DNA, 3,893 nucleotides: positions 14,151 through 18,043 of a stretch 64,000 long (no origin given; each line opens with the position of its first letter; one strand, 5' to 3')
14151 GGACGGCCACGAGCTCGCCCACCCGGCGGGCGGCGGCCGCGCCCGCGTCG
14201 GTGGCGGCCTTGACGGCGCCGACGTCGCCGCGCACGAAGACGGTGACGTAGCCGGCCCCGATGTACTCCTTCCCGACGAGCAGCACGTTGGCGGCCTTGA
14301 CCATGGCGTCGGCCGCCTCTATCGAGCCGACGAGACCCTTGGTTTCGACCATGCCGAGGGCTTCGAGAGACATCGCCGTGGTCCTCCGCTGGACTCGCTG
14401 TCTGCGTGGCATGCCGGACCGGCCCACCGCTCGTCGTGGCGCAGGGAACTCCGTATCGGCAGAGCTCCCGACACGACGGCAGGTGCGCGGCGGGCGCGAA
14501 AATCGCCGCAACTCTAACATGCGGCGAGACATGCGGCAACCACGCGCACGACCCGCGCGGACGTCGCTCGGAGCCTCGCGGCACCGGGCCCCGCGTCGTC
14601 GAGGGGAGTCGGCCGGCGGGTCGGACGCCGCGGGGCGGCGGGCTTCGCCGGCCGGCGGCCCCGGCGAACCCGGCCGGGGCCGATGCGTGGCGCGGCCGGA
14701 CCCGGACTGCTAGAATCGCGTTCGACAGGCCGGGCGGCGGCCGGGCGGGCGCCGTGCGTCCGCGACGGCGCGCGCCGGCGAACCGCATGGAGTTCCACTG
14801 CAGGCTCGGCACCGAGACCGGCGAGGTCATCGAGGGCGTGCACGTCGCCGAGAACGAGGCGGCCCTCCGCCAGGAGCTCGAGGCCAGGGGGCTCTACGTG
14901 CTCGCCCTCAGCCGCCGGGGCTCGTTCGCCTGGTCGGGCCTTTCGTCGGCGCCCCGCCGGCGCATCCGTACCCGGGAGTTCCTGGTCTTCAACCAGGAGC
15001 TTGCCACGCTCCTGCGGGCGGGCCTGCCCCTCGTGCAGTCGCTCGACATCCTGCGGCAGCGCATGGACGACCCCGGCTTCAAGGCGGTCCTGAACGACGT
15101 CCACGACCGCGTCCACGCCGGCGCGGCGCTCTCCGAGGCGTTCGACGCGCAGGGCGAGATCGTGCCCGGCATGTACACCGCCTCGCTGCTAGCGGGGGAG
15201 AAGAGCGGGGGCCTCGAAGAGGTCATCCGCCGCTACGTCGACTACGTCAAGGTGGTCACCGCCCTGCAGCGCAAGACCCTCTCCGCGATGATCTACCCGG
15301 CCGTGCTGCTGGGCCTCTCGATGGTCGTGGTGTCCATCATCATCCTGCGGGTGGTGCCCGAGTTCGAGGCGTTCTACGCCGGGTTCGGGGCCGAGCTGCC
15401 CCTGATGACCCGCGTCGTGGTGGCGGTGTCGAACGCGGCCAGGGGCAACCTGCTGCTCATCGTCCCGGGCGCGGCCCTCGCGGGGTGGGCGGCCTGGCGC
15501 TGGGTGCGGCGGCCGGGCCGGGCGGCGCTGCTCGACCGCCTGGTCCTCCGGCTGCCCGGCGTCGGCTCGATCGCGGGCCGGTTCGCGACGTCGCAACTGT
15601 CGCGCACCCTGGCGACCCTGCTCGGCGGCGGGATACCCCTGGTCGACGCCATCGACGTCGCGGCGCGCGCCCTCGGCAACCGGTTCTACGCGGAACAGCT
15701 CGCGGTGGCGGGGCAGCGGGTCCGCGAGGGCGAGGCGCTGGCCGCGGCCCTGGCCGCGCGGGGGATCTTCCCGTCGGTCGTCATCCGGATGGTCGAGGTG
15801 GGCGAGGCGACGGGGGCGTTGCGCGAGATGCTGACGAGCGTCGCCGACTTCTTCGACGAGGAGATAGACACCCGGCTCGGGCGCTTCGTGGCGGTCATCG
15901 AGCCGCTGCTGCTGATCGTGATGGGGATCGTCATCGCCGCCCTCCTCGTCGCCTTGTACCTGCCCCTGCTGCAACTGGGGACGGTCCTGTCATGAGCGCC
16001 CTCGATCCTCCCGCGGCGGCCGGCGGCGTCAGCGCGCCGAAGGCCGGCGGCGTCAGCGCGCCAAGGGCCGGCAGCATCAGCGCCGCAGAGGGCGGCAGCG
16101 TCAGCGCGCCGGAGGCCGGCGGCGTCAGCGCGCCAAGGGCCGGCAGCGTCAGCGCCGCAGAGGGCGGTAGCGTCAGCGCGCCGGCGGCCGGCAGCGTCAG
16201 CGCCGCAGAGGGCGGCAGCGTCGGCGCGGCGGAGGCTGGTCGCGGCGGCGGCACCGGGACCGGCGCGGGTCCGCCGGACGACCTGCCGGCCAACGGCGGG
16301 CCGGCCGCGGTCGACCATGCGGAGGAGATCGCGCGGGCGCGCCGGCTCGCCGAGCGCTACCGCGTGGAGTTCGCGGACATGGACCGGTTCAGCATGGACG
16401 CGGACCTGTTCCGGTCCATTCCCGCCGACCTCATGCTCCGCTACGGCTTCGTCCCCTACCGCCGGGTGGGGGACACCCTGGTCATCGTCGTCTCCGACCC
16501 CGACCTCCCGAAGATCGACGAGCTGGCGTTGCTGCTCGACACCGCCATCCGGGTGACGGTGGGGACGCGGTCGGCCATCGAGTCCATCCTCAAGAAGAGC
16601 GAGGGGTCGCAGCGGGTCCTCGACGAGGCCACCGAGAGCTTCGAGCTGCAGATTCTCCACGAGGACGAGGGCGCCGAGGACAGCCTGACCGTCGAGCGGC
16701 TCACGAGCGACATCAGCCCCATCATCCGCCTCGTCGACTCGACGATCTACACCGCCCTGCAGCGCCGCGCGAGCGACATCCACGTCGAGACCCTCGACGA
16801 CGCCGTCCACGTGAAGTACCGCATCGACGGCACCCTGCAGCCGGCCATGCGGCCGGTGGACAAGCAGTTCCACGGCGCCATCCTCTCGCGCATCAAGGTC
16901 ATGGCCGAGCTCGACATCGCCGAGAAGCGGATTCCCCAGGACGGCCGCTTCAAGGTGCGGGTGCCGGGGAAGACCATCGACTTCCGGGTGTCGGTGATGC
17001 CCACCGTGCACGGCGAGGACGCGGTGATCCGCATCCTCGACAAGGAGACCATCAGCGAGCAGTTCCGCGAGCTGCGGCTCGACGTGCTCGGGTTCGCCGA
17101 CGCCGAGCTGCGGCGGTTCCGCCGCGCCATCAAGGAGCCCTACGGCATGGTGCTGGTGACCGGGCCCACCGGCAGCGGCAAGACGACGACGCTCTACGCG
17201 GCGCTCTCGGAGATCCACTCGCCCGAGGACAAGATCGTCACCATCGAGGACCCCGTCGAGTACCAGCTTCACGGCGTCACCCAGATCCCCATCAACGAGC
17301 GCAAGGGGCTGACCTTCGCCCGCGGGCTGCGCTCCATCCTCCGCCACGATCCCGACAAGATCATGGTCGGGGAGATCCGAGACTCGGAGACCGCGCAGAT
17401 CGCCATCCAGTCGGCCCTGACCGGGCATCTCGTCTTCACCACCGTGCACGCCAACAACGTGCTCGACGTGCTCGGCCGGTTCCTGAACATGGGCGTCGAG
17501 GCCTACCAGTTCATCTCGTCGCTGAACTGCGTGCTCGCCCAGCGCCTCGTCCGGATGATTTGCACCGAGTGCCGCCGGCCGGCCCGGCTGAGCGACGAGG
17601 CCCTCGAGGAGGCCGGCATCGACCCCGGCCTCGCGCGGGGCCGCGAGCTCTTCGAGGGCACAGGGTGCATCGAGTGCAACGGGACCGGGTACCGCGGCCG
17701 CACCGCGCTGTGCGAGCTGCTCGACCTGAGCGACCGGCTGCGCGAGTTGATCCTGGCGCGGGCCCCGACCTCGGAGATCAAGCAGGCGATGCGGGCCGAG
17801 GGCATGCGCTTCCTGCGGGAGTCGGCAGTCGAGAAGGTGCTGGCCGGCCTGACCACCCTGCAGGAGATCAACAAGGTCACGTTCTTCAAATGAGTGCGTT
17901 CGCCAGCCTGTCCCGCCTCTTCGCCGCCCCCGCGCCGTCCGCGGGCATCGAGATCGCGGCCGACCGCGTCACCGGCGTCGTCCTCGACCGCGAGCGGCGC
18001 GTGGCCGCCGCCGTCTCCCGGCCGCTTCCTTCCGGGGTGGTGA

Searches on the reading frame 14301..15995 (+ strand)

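Call 66: search_protein_families(library=pfam, max_evalue=0.00001, proteins=[window:14301-15995:+])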
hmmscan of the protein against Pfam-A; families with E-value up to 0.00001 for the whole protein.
window:14301-15995:+ (564 aa): 1 family
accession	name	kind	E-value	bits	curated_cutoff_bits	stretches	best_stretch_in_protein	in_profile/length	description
PF00482.28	T2SSF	-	1.1e-52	177.7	25.2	2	434-555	2-125/125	Type II secretion system (T2SS), protein F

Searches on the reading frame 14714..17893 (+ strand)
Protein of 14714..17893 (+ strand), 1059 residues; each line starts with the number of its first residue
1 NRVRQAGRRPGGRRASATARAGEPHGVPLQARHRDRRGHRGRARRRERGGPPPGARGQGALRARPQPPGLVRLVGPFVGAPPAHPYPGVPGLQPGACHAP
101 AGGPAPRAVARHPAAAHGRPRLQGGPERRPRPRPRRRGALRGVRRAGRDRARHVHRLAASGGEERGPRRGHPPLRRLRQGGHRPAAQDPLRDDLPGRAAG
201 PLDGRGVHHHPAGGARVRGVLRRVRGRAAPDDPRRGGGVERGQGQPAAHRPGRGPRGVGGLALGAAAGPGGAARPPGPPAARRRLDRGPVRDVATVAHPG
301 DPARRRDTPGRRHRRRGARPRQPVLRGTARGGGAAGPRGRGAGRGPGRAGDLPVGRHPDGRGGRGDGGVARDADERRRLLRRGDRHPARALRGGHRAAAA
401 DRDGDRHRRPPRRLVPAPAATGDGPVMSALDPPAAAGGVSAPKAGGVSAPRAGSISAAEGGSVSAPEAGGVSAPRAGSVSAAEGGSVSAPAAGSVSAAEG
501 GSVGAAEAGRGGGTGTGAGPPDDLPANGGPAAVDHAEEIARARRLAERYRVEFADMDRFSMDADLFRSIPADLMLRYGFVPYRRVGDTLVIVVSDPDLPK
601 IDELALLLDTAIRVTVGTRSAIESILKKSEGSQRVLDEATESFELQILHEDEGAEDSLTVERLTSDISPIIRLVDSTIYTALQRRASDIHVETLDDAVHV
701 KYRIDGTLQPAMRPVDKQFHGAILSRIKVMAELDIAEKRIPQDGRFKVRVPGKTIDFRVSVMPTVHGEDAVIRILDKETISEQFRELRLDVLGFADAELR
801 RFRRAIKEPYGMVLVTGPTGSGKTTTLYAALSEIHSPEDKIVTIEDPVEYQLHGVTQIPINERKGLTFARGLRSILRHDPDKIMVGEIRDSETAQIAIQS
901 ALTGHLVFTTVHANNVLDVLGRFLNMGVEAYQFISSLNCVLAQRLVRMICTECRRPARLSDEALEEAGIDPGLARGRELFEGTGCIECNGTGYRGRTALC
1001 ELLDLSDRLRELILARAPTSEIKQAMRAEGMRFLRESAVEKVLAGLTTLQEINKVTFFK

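Call 69: search_protein_families(library=pfam, max_evalue=0.00001, proteins=[window:14714-17893:+])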
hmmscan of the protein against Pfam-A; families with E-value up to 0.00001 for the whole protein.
window:14714-17893:+ (1059 aa): 2 families
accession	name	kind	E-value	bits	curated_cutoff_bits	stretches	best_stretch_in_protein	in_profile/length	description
PF00437.27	T2SSE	-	8.3e-131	436.4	24.9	1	666-1053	4-369/370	Type II/IV secretion system protein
PF05157.20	MshEN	-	3.7e-15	56.1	23.1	1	549-634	1-88/90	MshEN domain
